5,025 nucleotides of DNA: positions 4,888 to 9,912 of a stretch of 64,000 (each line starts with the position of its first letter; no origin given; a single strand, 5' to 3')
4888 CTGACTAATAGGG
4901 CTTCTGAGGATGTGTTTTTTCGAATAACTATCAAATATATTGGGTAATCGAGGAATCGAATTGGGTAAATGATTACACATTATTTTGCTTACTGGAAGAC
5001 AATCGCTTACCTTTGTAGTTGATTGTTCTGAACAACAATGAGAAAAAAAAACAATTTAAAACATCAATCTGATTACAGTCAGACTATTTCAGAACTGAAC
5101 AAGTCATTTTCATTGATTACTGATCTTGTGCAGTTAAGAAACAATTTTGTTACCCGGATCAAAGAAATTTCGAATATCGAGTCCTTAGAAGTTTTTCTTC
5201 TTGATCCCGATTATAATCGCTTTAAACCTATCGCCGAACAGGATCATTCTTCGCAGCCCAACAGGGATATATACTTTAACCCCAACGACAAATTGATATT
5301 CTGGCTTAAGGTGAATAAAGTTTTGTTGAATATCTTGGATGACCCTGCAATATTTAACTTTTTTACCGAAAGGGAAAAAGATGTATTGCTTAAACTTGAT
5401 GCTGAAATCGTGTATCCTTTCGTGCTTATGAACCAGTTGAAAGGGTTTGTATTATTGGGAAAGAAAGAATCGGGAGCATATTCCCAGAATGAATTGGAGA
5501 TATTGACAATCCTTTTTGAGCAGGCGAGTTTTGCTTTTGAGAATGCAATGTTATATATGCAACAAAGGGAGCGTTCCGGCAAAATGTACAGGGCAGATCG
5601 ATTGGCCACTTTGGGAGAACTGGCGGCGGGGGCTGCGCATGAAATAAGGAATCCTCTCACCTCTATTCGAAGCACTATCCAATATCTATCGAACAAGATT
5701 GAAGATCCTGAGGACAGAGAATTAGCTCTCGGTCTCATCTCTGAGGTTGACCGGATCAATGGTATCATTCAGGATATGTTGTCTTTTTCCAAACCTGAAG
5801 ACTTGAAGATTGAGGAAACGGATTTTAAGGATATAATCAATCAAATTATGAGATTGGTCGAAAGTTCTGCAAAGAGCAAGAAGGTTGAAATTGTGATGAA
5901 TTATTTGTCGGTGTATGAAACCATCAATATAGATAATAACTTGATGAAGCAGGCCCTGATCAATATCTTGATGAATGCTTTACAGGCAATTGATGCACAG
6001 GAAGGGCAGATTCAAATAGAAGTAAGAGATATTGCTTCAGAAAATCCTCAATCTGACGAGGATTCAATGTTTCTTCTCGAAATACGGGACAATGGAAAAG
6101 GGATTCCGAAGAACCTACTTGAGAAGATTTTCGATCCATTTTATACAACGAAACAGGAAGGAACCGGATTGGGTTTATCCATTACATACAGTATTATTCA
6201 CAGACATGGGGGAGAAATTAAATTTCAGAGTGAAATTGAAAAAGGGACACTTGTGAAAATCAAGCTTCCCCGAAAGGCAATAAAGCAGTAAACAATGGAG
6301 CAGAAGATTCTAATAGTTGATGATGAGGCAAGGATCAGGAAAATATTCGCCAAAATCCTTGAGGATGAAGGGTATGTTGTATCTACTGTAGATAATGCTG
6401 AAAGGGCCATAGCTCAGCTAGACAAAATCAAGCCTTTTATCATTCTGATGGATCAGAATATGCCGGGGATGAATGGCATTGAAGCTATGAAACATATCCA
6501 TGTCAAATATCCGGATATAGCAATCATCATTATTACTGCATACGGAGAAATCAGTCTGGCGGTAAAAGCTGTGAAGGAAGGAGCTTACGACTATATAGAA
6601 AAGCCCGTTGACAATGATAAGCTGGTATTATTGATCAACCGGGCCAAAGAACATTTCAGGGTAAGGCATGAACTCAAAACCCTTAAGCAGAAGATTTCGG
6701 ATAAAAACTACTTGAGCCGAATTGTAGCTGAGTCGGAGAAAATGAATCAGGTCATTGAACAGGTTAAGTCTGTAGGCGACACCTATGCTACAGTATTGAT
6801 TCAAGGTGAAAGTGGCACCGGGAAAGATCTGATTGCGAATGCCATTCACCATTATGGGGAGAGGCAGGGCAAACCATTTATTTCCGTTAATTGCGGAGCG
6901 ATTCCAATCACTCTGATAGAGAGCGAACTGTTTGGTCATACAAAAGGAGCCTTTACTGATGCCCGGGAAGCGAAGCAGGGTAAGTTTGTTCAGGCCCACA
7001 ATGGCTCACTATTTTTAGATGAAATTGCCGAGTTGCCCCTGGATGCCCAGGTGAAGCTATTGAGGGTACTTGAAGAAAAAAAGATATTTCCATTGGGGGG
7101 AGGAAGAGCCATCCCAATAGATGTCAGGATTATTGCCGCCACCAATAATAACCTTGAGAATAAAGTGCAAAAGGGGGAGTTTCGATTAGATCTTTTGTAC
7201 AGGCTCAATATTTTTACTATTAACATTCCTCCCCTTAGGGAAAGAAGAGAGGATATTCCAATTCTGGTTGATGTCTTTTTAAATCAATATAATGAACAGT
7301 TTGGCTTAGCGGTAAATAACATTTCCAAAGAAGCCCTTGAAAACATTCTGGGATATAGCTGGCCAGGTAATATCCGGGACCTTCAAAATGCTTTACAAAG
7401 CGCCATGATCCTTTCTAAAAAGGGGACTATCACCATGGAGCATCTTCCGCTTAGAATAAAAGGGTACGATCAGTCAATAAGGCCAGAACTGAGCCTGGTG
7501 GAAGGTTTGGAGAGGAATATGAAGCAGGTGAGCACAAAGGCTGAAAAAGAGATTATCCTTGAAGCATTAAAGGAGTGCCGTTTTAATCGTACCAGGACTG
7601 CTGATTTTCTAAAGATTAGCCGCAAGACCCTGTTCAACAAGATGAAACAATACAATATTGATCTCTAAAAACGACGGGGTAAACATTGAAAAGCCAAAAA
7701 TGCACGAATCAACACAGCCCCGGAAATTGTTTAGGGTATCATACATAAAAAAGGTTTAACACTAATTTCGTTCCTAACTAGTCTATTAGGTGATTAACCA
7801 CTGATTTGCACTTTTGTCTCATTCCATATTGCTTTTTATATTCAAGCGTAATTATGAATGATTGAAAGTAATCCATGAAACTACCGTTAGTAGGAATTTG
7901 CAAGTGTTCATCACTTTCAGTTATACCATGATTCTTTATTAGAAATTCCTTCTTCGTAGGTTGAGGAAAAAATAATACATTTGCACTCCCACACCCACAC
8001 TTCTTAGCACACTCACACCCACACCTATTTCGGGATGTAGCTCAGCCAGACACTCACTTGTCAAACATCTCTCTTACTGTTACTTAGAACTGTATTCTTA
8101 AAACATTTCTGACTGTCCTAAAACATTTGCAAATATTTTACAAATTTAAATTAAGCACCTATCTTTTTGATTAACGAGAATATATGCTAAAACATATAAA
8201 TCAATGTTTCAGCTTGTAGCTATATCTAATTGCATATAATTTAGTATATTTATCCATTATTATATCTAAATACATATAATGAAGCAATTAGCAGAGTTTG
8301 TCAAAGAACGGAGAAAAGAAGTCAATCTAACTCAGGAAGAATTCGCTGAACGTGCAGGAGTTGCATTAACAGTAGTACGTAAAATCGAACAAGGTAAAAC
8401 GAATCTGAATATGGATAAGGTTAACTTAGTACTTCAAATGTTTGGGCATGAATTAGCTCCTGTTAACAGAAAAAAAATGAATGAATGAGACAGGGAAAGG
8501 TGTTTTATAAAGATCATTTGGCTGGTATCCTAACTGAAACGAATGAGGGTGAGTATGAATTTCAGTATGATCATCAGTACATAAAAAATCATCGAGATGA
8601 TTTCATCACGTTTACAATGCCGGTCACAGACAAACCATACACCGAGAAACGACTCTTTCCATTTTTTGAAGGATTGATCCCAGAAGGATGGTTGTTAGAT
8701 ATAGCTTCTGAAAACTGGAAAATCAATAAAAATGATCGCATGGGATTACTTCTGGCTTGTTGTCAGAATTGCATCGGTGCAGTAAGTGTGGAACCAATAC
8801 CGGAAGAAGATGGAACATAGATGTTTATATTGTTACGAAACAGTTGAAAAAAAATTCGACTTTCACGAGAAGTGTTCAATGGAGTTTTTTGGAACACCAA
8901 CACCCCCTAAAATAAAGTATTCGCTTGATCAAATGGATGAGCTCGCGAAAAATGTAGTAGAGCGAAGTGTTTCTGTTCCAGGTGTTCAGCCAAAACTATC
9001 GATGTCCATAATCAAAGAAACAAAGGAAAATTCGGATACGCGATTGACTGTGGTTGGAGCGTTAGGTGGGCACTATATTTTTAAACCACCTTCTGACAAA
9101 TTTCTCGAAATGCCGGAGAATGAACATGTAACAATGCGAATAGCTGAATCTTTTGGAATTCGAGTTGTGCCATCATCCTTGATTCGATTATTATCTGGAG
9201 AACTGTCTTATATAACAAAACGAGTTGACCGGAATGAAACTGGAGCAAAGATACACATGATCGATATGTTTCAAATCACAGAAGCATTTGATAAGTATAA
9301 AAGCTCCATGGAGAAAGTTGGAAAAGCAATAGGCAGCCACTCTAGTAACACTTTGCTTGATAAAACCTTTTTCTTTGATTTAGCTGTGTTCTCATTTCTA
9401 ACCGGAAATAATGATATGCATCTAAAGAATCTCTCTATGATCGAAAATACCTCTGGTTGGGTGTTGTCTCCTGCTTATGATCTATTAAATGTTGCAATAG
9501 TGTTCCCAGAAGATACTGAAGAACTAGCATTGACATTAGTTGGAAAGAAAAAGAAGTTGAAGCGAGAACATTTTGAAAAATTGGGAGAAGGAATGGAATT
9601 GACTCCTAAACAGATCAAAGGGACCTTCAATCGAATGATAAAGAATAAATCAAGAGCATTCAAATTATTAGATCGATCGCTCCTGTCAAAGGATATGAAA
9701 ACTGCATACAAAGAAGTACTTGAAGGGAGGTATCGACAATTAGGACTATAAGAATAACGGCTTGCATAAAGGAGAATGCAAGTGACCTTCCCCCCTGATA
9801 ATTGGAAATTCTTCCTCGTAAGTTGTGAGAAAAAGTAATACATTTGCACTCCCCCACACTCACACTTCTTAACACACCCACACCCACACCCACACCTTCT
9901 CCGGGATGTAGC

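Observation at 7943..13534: Three direct copies of the tRNA-Pro promoter and 5' end partition two integrase-less cargo modules upstream of tRNA-Pro(GGG)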

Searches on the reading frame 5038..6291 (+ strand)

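Call 7: search_protein_families(library=pfam, proteins=[window:5038-6291:+])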
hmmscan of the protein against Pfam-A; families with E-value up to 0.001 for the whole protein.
window:5038-6291:+ (417 aa): 3 families
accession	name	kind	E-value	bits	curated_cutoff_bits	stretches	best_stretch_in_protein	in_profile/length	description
PF02518.31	HATPase_c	-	6e-25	88.3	26.4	1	299-413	2-110/111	Histidine kinase-, DNA gyrase B-, and HSP90-like ATPase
PF00512.31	HisKA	-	7.1e-15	55.2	26.9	1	192-254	2-64/66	His Kinase A (phospho-acceptor) domain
PF13492.12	GAF_3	-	0.00071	20.4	27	0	38-169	10-129/129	GAF domain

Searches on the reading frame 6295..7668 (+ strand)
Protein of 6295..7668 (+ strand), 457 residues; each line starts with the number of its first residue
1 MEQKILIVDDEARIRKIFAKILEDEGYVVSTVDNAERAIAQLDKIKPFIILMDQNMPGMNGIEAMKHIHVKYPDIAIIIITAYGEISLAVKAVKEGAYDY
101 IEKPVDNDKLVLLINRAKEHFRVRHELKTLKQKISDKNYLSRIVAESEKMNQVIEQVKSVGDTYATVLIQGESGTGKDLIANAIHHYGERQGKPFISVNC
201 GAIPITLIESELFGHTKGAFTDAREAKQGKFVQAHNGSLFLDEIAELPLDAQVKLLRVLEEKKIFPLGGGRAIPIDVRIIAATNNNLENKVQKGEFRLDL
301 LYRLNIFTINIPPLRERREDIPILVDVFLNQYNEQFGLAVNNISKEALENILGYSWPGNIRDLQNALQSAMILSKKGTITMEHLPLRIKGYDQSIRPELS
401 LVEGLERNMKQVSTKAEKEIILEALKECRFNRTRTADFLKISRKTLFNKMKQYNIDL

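Call 7: search_protein_families(library=pfam, proteins=[window:6295-7668:+])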
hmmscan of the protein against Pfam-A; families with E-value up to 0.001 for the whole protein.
window:6295-7668:+ (457 aa): 8 families
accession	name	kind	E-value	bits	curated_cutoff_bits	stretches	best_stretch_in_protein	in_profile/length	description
PF00158.32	Sigma54_activat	-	4.9e-68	228.5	20.2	1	143-309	1-167/168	Sigma-54 interaction domain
PF00072.30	Response_reg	-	2.7e-31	108.5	30.2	1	5-114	1-110/111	Response regulator receiver domain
PF25601.1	AAA_lid_14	-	2.2e-25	88.7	27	1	315-393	1-79/87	AAA+ ATPase lid domain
PF14532.12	Sigma54_activ_2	-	1.6e-18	67.7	25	1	144-314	1-138/138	Sigma-54 interaction domain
PF02954.25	HTH_8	-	1.1e-12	47.9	22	1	416-453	5-42/42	Bacterial regulatory protein, Fis family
PF07728.20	AAA_5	-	2.9e-08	34.2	22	1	167-287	2-125/139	AAA domain (dynein-related subfamily)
PF01078.27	Mg_chelatase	-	1.2e-05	25.3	20.3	0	224-265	95-136/207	Magnesium chelatase, subunit ChlI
PF00004.35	AAA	-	0.00011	23.1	21.2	1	167-285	1-110/131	ATPase family associated with various cellular activities (AAA)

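Call 13: find_encoding_contigs(protein=window:6295-7668:+, flank=10000, max_places=10)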
Protein window:6295-7668:+ (457 aa): 24 contigs read that carry it; 10 places shown.
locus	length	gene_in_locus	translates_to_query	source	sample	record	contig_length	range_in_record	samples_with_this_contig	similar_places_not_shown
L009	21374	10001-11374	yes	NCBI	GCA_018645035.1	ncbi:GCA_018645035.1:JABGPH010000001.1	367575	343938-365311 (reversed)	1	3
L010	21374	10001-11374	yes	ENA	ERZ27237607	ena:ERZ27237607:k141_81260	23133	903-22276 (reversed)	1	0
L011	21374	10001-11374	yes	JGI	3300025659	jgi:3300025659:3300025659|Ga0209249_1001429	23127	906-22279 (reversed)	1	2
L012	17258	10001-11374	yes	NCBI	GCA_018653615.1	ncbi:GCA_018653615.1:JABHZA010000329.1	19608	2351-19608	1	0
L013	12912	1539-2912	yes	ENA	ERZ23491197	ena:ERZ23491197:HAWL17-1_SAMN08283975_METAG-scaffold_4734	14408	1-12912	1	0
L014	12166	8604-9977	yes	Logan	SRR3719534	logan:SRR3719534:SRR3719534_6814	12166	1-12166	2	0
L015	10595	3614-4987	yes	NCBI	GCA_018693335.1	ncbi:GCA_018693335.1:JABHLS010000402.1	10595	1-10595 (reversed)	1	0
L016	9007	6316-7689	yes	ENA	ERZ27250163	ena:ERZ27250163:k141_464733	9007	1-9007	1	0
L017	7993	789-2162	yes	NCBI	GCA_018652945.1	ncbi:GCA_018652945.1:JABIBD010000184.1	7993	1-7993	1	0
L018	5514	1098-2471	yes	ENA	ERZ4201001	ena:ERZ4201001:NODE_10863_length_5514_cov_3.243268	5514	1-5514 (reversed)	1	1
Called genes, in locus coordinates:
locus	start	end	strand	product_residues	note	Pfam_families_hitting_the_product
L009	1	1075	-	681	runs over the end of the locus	PF07944:Beta-AFase-like_GH127_cat, PF20736:Glyco_hydro127M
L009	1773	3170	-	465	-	PF12679:ABC2_membrane_2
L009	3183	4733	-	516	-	PF12679:ABC2_membrane_2, PF12698:ABC2_membrane_3, PF12730:ABC2_membrane_4 (weak)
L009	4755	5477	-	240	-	PF00005:ABC_tran, PF13304:AAA_21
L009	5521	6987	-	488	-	PF10633:NPCBM_assoc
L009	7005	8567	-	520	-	PF02321:OEP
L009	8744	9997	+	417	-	PF00512:HisKA, PF02518:HATPase_c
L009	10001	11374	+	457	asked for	PF00072:Response_reg, PF00158:Sigma54_activat, PF01078:Mg_chelatase (faint), PF14532:Sigma54_activ_2, PF07728:AAA_5, PF25601:AAA_lid_14, PF02954:HTH_8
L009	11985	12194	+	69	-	PF13560:HTH_31, PF12844:HTH_19 (weak), PF01381:HTH_3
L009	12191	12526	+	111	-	PF13657:Couple_hipA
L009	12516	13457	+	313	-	PF07804:HipA_C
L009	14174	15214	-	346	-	-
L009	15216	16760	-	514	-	PF00884:Sulfatase, PF01663:Phosphodiest (faint), PF16347:SGSH_C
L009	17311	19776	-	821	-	PF00657:Lipase_GDSL, PF13472:Lipase_GDSL_2, PF13088:BNR_2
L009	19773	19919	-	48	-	-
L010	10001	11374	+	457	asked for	PF00072:Response_reg, PF00158:Sigma54_activat, PF01078:Mg_chelatase (faint), PF14532:Sigma54_activ_2, PF07728:AAA_5, PF25601:AAA_lid_14, PF02954:HTH_8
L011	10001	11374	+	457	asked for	PF00072:Response_reg, PF00158:Sigma54_activat, PF01078:Mg_chelatase (faint), PF14532:Sigma54_activ_2, PF07728:AAA_5, PF25601:AAA_lid_14, PF02954:HTH_8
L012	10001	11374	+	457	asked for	PF00072:Response_reg, PF00158:Sigma54_activat, PF01078:Mg_chelatase (faint), PF14532:Sigma54_activ_2, PF07728:AAA_5, PF25601:AAA_lid_14, PF02954:HTH_8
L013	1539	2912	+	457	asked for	PF00072:Response_reg, PF00158:Sigma54_activat, PF01078:Mg_chelatase (faint), PF14532:Sigma54_activ_2, PF07728:AAA_5, PF25601:AAA_lid_14, PF02954:HTH_8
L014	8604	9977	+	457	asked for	PF00072:Response_reg, PF00158:Sigma54_activat, PF01078:Mg_chelatase (faint), PF14532:Sigma54_activ_2, PF07728:AAA_5, PF25601:AAA_lid_14, PF02954:HTH_8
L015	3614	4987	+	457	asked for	PF00072:Response_reg, PF00158:Sigma54_activat, PF01078:Mg_chelatase (faint), PF14532:Sigma54_activ_2, PF07728:AAA_5, PF25601:AAA_lid_14, PF02954:HTH_8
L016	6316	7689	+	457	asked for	PF00072:Response_reg, PF00158:Sigma54_activat, PF01078:Mg_chelatase (faint), PF14532:Sigma54_activ_2, PF07728:AAA_5, PF25601:AAA_lid_14, PF02954:HTH_8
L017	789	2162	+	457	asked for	PF00072:Response_reg, PF00158:Sigma54_activat, PF01078:Mg_chelatase (faint), PF14532:Sigma54_activ_2, PF07728:AAA_5, PF25601:AAA_lid_14, PF02954:HTH_8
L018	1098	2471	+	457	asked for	PF00072:Response_reg, PF00158:Sigma54_activat, PF01078:Mg_chelatase (faint), PF14532:Sigma54_activ_2, PF07728:AAA_5, PF25601:AAA_lid_14, PF02954:HTH_8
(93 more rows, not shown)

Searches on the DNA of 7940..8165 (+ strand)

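Call 94: search_dna_similar(query=window:7940-8165:+, collection=phages, mode=distant, max_evalue=0.01, max_rows=10)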
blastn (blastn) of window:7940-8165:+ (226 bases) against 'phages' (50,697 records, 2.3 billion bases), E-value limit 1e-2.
No match.

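Call 95: search_dna_similar(query=window:7940-8165:+, collection=plasmids, mode=distant, max_evalue=0.01, max_rows=10)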
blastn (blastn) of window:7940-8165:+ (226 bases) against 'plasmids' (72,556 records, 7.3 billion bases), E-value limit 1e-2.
No match.

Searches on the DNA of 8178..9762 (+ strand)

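Call 96: search_dna_similar(query=window:8178-9762:+, collection=plasmids, mode=distant, max_evalue=1e-10, max_rows=12)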
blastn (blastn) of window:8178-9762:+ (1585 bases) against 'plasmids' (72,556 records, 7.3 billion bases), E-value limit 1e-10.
Records with a match: 1; places in all: 1; records where one place covers at least 80% of the query: 0.
Best place of each record, by identity: 60-80% 1.
By first word of the organism name: Runella 1.
By predicted mobility (MOB-suite, as given by PLSDB): conjugative 1.
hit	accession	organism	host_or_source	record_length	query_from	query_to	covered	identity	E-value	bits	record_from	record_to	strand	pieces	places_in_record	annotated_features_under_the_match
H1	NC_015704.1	Runella slithyformis DSM 19594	fresh water lake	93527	479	613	9%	73.3%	2e-12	82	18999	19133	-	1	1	HipA N-terminal domain-containing protein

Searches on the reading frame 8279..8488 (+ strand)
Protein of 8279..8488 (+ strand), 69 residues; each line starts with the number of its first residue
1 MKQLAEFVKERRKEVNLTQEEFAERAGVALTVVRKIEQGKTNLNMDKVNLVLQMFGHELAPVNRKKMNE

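Call 7: search_protein_families(library=pfam, proteins=[window:8279-8488:+])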
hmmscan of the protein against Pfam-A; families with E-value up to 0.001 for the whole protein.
window:8279-8488:+ (69 aa): 3 families
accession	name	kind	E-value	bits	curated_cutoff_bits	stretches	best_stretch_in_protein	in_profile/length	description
PF01381.28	HTH_3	-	1.1e-11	45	23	1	8-56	1-49/55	Helix-turn-helix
PF13560.12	HTH_31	-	1.1e-07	32.5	27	1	3-53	1-52/64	Helix-turn-helix domain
PF12844.13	HTH_19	-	1.1e-06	28.9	30.2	1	6-56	2-52/64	Helix-turn-helix domain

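Call 55: list_cluster_members(proteins=[L037:5593-7854:+, L037:3062-4999:-, L037:12413-13390:+, window:8279-8488:+, window:8485-8820:+])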
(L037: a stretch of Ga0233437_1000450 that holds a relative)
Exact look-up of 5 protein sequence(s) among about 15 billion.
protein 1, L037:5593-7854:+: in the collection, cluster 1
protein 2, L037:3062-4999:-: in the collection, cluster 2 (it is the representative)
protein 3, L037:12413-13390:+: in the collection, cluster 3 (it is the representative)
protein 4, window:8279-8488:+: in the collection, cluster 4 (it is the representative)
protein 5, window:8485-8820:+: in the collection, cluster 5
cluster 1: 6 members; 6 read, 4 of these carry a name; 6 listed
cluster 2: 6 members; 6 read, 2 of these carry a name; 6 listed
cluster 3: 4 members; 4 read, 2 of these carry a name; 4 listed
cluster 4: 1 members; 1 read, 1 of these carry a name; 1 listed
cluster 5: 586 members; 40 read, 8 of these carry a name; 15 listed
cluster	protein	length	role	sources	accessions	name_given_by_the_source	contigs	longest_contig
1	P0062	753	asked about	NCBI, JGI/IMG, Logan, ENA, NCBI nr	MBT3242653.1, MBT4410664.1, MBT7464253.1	MAG: hypothetical protein HN352_05850 [Bacteroidetes bacterium] | hypothetical protein | hypothetical protein [Bacteroidota bacterium]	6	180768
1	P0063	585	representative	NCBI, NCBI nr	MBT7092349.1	MAG: hypothetical protein HN936_03820, partial [Bacteroidetes bacterium] | hypothetical protein [Bacteroidota bacterium]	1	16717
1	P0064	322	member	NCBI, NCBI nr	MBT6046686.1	MAG: hypothetical protein HOG49_07685, partial [Candidatus Scalindua sp.] | hypothetical protein [Candidatus Scalindua sp.]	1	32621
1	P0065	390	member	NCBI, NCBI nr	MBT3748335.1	MAG: hypothetical protein HOG34_05065, partial [Bacteroidetes bacterium] | hypothetical protein [Bacteroidota bacterium]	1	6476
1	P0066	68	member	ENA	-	-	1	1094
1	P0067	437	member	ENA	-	-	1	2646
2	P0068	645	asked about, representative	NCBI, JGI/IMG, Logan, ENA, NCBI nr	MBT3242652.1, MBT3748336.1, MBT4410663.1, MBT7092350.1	MAG: T9SS type A sorting domain-containing protein [Bacteroidetes bacterium] | hypothetical protein | T9SS type A sorting domain-containing protein [Bacteroidota bacterium]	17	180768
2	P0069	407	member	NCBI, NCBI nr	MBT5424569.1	MAG: T9SS type A sorting domain-containing protein [Bacteroidetes bacterium] | T9SS type A sorting domain-containing protein [Bacteroidota bacterium]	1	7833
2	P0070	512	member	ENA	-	-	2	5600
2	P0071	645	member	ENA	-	-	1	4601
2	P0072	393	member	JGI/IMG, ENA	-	-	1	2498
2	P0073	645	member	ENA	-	-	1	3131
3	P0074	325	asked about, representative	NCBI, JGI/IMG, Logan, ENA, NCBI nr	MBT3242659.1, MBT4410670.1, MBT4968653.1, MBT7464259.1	MAG: alpha/beta fold hydrolase [Bacteroidetes bacterium] | proline iminopeptidase | alpha/beta fold hydrolase [Bacteroidota bacterium]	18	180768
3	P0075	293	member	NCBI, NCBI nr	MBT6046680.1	MAG: alpha/beta fold hydrolase [Candidatus Scalindua sp.] | alpha/beta fold hydrolase [Candidatus Scalindua sp.]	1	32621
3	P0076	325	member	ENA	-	-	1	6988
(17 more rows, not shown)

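Call 72: find_encoding_contigs(protein=P0074, flank=10000, max_places=3)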
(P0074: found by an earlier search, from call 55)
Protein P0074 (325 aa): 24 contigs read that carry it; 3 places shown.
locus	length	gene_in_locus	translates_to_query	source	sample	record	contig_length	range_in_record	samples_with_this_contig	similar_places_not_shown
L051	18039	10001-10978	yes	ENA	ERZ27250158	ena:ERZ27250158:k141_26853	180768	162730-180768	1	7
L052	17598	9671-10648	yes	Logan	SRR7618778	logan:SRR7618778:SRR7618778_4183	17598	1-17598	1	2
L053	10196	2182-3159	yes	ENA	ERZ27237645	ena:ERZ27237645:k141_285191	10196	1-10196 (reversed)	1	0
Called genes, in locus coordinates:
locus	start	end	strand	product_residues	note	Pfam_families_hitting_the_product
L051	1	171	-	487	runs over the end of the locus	PF00578:AhpC-TSA, PF08534:Redoxin, PF13905:Thioredoxin_8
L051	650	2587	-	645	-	PF18962:Por_Secre_tail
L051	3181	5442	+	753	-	-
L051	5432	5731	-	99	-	-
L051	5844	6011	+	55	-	-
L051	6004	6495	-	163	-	PF07676:PD40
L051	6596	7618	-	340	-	PF05299:Peptidase_M61, PF13180:PDZ_2 (weak)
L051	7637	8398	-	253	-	PF17899:Peptidase_M61_N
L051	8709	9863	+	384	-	PF12833:HTH_18, PF00165:HTH_AraC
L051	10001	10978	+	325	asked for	PF12146:Hydrolase_4, PF00561:Abhydrolase_1, PF12697:Abhydrolase_6, PF07819:PGAP1 (weak)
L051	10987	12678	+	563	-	PF03572:Peptidase_S41 (faint)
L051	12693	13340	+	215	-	PF01852:START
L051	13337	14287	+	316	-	PF08240:ADH_N, PF00107:ADH_zinc_N, PF13602:ADH_zinc_N_2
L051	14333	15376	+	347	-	-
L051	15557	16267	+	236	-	PF14329:DUF4386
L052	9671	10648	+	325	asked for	PF12146:Hydrolase_4, PF00561:Abhydrolase_1, PF12697:Abhydrolase_6, PF07819:PGAP1 (weak)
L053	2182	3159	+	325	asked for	PF12146:Hydrolase_4, PF00561:Abhydrolase_1, PF12697:Abhydrolase_6, PF07819:PGAP1 (weak)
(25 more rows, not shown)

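Call 93: search_protein_families(library=ncbifam, proteins=[window:8279-8488:+], max_evalue=0.001)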
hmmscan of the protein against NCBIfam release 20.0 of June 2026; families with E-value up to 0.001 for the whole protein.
window:8279-8488:+ (69 aa): 9 families
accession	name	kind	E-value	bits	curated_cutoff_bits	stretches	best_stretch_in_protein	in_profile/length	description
TIGR03070.1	couple_hipB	subfamily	6.7e-21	74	71.65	1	2-59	1-58/58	type II toxin-antitoxin system Y4mF family antitoxin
NF041951.1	phage_RstR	subfamily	1.1e-06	28.8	80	1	4-51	3-50/108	RstR family transcriptional repressor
TIGR00270.2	TIGR00270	equivalog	1.8e-05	24.6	110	1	5-42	77-114/159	multiprotein bridging factor aMBF1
NF007257.0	PRK09706.1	subfamily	0.00011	22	101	1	2-42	4-44/135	transcriptional repressor DicA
TIGR03830.1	CxxCG_CxxCG_HTH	subfamily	0.00025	20.8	61.8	1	7-50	69-112/127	type II TA system antitoxin MqsA family protein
NF007408.0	PRK09943.1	equivalog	0.00075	19.1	211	1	8-60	12-64/185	HTH-type transcriptional regulator PuuR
NF041575.1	antitoxPezA_Strep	equivalog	0.00085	19.3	290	1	5-56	3-54/158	type II toxin-antitoxin system antitoxin PezA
NF040522.1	VC1465_fam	subfamily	0.00086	19.4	70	1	9-51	2-44/111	VC1465 family Xer recombination activation factor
NF047948.1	male_kill_WMK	equivalog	0.00096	18.7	300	1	6-50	165-209/300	WO male-killing family protein Wmk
